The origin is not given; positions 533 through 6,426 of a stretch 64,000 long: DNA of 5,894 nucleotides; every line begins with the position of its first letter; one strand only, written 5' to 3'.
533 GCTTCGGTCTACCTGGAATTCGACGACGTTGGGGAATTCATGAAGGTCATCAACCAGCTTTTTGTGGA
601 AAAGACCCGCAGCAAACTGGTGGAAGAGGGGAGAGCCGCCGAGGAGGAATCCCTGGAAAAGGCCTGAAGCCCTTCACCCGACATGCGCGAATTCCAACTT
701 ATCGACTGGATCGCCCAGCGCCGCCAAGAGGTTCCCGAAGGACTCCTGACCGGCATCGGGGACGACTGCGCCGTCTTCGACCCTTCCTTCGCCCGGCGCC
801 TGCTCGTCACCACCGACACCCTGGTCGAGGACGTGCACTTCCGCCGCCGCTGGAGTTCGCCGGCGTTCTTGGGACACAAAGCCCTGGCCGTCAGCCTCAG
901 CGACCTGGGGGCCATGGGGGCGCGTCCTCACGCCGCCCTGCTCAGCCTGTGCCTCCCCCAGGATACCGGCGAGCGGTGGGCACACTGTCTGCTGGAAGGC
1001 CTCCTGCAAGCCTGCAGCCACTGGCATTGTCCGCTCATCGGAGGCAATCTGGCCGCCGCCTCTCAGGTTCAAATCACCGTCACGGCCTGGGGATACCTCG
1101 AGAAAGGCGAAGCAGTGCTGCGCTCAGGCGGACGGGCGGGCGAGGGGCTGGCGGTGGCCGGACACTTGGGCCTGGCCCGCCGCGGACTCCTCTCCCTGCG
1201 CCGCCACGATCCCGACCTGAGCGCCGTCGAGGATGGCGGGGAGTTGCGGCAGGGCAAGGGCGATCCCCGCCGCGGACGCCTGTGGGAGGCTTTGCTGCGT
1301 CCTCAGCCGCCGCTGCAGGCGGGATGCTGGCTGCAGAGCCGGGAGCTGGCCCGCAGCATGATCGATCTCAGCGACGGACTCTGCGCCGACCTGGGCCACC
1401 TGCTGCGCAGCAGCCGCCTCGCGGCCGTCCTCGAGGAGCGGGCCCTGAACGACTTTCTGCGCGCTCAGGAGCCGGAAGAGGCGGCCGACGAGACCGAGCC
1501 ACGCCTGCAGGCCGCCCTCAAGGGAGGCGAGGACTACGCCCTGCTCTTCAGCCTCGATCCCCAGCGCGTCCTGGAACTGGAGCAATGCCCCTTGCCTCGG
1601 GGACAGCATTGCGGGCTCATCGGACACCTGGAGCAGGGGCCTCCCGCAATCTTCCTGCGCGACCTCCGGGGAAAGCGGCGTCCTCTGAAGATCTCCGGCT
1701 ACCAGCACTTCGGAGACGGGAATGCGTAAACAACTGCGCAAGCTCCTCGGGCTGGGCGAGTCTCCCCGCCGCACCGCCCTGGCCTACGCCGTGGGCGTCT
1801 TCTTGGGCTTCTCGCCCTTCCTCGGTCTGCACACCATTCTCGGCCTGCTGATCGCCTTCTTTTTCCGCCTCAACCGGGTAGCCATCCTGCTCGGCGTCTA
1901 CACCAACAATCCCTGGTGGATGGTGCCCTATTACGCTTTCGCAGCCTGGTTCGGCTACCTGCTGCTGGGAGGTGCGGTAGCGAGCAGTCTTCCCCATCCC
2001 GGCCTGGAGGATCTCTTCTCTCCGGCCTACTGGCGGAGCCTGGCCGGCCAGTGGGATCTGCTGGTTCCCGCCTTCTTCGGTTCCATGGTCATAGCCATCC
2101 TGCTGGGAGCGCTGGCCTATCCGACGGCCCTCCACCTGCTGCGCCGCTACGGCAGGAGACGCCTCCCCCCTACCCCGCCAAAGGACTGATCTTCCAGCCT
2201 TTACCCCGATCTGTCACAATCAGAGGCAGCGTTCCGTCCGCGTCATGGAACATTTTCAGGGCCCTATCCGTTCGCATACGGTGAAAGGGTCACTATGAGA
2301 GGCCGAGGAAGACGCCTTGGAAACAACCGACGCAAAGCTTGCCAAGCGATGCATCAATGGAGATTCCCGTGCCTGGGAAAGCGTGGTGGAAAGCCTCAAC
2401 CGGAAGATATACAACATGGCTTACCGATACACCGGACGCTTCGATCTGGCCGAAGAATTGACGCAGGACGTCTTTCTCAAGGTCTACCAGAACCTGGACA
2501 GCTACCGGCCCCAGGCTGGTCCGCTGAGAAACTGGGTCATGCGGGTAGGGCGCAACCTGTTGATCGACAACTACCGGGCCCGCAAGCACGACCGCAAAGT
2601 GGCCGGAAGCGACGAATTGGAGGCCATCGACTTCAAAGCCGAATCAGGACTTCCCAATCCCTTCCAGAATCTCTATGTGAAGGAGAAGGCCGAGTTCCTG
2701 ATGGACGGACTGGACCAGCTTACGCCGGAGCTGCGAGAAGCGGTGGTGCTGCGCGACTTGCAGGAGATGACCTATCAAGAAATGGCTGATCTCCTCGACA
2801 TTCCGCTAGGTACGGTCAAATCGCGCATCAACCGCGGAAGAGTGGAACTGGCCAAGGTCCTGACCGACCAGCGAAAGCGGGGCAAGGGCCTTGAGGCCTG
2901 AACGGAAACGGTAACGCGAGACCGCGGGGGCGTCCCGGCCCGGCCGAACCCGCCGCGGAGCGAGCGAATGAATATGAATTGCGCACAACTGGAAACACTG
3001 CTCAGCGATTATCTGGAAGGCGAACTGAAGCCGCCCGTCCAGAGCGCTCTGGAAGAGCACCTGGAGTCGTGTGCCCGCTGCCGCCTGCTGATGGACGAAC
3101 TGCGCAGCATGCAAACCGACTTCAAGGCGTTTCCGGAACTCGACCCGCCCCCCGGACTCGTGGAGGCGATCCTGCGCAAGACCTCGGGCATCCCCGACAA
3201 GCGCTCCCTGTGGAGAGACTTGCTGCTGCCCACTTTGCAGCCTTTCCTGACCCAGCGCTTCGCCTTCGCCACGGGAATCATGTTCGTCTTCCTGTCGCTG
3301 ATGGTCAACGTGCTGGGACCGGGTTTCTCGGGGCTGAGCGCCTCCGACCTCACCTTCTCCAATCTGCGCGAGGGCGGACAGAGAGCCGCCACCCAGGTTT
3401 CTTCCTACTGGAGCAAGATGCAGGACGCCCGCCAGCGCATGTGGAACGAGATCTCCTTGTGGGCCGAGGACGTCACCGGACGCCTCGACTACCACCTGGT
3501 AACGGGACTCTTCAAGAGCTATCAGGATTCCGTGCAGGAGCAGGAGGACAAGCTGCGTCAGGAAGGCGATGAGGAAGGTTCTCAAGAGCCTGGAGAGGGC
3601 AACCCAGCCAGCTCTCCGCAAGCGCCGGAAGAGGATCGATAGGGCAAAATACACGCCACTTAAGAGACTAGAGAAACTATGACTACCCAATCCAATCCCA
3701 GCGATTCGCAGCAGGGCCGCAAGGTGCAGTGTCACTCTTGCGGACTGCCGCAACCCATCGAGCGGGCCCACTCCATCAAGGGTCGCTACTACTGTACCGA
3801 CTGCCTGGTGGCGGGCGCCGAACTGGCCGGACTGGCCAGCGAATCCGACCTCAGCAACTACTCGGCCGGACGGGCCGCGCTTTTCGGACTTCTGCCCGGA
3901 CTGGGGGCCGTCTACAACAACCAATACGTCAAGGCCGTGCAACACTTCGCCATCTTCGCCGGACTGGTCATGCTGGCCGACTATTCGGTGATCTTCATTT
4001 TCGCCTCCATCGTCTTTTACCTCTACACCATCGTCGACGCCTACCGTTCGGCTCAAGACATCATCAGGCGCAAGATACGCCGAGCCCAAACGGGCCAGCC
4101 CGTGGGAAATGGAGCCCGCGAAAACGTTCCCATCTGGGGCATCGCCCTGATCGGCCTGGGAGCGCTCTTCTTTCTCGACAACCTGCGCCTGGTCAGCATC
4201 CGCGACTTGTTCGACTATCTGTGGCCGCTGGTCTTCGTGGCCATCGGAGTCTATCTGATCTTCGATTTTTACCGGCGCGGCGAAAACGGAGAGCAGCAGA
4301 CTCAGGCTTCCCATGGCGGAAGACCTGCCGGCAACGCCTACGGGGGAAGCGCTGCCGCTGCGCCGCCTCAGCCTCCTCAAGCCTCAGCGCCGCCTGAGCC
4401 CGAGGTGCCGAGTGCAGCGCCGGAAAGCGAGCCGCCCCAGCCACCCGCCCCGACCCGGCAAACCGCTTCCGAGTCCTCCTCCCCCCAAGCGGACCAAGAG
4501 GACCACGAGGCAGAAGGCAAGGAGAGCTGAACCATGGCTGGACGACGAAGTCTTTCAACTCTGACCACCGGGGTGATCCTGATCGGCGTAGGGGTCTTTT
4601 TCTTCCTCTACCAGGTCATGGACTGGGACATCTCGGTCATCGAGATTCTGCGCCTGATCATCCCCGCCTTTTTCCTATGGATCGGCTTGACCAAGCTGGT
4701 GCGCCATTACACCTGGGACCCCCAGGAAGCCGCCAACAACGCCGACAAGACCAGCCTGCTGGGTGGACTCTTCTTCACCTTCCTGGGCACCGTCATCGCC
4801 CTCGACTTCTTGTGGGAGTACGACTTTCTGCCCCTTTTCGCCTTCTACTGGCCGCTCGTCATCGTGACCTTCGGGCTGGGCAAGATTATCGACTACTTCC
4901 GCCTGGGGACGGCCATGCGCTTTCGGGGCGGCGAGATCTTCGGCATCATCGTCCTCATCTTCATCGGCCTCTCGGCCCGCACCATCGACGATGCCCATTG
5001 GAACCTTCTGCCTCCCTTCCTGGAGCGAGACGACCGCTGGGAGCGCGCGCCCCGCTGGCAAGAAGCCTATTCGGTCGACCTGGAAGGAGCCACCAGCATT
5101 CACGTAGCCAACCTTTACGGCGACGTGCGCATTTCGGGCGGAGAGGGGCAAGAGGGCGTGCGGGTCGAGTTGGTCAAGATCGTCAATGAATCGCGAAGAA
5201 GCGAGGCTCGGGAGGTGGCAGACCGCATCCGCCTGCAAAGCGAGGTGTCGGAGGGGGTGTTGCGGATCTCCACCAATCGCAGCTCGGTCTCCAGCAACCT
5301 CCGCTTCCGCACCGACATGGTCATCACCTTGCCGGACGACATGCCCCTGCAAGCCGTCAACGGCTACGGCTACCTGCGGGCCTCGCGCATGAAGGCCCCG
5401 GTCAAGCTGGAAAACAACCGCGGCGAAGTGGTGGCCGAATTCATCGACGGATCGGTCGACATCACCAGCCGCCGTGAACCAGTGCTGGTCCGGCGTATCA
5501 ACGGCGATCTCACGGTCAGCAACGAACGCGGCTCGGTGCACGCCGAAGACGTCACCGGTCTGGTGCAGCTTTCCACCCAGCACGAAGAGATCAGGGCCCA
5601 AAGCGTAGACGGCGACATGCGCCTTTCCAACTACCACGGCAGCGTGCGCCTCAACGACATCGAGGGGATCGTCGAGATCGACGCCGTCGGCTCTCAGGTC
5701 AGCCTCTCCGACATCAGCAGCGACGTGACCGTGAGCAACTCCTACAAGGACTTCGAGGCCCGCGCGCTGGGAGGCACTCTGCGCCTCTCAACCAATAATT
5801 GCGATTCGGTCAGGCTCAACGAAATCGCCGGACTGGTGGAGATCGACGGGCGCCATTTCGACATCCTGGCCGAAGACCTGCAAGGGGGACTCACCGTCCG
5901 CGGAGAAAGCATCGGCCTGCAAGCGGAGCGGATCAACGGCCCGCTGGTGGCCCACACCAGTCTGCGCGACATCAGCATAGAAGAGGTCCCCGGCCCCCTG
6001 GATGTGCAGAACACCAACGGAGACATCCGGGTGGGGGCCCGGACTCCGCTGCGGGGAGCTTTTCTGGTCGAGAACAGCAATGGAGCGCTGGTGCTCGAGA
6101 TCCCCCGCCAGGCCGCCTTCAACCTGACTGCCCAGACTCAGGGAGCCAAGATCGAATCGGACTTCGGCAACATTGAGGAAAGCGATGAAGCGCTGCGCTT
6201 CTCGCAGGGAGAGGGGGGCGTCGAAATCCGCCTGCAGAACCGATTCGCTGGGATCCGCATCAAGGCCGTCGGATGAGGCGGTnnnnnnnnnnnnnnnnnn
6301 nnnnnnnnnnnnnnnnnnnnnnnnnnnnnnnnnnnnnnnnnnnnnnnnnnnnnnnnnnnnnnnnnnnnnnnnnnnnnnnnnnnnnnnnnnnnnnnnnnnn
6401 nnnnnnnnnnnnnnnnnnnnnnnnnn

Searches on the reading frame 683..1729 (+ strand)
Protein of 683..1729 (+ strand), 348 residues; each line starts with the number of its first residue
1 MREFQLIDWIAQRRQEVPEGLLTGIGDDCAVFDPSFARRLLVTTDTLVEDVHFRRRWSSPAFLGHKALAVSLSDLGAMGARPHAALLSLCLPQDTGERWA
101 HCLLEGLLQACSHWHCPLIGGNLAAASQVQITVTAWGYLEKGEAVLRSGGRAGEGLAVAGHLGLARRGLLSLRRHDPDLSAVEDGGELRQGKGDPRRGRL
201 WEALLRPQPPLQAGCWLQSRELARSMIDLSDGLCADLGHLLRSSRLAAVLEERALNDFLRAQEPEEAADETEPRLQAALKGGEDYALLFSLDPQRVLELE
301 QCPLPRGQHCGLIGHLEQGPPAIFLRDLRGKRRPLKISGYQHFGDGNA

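Call 54: search_protein_families(library=pfam, proteins=[window:683-1729:+], max_evalue=0.00001)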
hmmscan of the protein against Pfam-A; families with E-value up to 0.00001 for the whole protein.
window:683-1729:+ (348 aa): 1 family
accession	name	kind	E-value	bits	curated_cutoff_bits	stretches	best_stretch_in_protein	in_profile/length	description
PF00586.29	AIRS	-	3.6e-26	92.2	24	1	26-137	1-110/112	AIR synthase related protein, N-terminal domain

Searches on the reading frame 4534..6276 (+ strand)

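Call 54: search_protein_families(library=pfam, proteins=[window:4534-6276:+], max_evalue=0.00001)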
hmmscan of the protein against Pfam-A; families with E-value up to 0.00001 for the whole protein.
window:4534-6276:+ (580 aa): 2 families
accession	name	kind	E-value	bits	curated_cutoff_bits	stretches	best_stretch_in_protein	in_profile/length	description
PF13349.12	DUF4097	-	1.1e-11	45.1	22.9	1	196-564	11-234/247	Toastrack DUF4097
PF22570.1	LiaF-TM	-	4.1e-06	28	27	0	12-58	2-45/98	LiaF transmembrane domain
